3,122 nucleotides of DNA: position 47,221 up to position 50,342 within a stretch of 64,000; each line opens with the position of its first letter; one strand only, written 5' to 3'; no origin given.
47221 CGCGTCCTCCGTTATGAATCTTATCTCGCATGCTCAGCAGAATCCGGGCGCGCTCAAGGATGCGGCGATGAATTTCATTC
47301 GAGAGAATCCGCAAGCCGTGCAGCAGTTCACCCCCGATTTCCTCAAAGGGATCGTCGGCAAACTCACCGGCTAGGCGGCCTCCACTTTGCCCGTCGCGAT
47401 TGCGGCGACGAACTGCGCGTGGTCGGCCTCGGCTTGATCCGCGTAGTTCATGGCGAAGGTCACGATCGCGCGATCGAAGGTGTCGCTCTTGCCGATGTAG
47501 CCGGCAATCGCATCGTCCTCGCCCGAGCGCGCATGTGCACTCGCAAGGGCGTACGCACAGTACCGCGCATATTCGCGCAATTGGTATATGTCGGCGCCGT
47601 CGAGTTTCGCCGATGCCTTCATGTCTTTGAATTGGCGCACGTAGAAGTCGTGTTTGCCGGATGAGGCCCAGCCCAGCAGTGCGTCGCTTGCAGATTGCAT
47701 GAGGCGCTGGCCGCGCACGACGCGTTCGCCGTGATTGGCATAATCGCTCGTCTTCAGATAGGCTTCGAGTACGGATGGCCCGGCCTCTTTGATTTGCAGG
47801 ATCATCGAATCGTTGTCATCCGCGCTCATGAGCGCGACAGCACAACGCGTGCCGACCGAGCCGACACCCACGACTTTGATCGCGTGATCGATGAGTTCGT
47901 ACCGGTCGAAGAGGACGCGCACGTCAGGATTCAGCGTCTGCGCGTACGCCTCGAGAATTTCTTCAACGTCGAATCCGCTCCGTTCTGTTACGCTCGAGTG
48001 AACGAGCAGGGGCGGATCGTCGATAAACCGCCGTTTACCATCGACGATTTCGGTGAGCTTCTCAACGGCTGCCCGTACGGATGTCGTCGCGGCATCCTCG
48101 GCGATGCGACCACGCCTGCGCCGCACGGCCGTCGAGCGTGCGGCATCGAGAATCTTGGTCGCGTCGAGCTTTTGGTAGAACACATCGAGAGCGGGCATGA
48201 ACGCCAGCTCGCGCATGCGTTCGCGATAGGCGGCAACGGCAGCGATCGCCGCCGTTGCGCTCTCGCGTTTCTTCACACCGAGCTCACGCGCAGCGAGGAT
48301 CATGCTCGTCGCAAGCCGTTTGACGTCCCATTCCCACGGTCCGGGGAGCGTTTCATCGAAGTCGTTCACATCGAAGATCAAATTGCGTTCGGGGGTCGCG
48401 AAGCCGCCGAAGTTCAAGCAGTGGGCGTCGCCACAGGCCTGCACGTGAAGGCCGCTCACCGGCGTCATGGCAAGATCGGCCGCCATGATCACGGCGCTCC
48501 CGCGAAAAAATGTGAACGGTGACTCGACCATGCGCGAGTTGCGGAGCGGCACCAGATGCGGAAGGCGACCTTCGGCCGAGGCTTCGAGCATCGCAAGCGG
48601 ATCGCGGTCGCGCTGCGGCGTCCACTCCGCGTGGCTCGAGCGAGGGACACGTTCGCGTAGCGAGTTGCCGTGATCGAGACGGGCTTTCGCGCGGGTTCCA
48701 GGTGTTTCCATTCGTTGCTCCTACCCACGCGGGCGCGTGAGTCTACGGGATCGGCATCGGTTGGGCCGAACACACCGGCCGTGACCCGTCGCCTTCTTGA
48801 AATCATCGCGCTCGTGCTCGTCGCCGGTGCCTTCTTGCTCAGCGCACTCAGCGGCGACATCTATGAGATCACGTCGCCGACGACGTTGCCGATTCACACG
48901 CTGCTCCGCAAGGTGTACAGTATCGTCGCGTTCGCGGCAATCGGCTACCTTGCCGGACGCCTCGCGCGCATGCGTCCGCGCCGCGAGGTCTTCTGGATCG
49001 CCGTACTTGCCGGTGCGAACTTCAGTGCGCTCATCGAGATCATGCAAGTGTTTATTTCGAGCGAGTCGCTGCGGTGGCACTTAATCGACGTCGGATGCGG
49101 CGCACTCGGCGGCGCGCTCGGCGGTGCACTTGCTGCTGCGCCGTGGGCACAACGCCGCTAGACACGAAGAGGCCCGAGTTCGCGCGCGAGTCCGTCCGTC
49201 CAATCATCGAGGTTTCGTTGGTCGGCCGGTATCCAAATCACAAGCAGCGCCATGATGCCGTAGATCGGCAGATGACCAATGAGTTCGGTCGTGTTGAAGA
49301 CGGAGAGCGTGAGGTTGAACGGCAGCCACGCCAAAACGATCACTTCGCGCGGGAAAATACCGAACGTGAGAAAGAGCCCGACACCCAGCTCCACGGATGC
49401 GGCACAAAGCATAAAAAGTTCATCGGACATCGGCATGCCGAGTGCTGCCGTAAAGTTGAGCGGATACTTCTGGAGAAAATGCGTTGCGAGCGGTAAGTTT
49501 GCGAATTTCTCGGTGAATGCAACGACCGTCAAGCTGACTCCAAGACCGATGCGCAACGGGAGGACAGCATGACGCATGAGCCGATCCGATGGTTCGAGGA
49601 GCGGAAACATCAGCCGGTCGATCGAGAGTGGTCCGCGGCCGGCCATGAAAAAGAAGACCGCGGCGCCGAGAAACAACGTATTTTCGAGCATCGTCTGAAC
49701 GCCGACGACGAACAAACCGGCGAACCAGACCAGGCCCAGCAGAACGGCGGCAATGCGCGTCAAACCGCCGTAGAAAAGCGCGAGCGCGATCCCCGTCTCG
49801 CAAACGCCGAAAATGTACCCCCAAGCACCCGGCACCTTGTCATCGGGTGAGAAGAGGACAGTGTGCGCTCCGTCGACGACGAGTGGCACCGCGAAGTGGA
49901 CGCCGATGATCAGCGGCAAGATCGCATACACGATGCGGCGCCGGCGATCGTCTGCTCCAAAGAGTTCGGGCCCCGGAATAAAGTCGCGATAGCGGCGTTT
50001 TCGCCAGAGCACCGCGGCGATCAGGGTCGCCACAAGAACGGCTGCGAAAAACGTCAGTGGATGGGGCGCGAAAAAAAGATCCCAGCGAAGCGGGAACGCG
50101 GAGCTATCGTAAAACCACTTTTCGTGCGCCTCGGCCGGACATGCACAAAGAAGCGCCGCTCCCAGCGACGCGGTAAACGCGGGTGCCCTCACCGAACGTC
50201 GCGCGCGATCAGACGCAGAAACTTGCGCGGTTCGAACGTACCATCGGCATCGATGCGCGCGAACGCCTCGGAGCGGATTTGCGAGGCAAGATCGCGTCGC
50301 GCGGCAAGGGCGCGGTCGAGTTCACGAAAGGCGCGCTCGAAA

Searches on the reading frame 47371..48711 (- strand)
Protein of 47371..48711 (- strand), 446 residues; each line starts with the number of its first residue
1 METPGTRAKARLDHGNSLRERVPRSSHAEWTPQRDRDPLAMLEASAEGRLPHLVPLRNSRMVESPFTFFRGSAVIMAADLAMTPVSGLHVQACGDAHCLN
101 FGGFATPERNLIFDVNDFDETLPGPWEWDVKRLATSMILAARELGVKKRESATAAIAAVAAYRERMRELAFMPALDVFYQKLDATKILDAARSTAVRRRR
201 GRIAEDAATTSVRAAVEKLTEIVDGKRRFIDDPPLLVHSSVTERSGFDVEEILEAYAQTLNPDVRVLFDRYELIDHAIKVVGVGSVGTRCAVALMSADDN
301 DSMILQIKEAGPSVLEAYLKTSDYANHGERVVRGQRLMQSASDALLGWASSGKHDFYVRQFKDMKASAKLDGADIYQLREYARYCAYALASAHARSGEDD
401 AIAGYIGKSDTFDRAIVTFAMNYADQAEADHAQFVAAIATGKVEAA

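Call 42: search_protein_families(library=pfam, proteins=[window:47371-48711:-], max_evalue=0.001)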
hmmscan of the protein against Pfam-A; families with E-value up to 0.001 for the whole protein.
window:47371-48711:- (446 aa): 1 family
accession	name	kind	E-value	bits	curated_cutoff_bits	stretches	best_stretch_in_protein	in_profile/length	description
PF10009.15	DUF2252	-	2.1e-144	481.9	22.3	1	49-437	1-392/392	Uncharacterized protein conserved in bacteria (DUF2252)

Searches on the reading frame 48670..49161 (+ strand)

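Call 44: search_protein_families(library=pfam, proteins=[window:48670-49161:+], max_evalue=0.001)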
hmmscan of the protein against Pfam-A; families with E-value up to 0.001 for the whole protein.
window:48670-49161:+ (163 aa): 1 family
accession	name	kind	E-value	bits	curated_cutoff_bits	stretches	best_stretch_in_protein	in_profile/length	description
PF04892.17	VanZ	-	0.00013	23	30.1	1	74-155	38-122/126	VanZ like family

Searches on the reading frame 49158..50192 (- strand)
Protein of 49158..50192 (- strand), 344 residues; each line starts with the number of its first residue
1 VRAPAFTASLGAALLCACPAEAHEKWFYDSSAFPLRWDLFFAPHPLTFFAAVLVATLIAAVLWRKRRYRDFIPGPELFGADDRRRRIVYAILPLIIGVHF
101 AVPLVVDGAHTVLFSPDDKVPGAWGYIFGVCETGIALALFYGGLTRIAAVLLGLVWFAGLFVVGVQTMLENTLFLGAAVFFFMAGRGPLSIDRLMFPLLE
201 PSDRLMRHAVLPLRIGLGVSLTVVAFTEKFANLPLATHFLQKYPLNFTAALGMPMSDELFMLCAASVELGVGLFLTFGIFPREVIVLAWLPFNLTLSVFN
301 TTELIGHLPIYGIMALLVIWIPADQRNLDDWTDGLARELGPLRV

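Call 42: search_protein_families(library=pfam, proteins=[window:49158-50192:-], max_evalue=0.001)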
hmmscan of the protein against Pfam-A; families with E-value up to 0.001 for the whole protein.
window:49158-50192:- (344 aa): 1 family
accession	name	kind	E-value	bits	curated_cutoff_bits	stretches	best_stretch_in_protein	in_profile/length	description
PF07681.17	DoxX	-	0.00056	20.9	23.6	0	210-284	2-68/85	DoxX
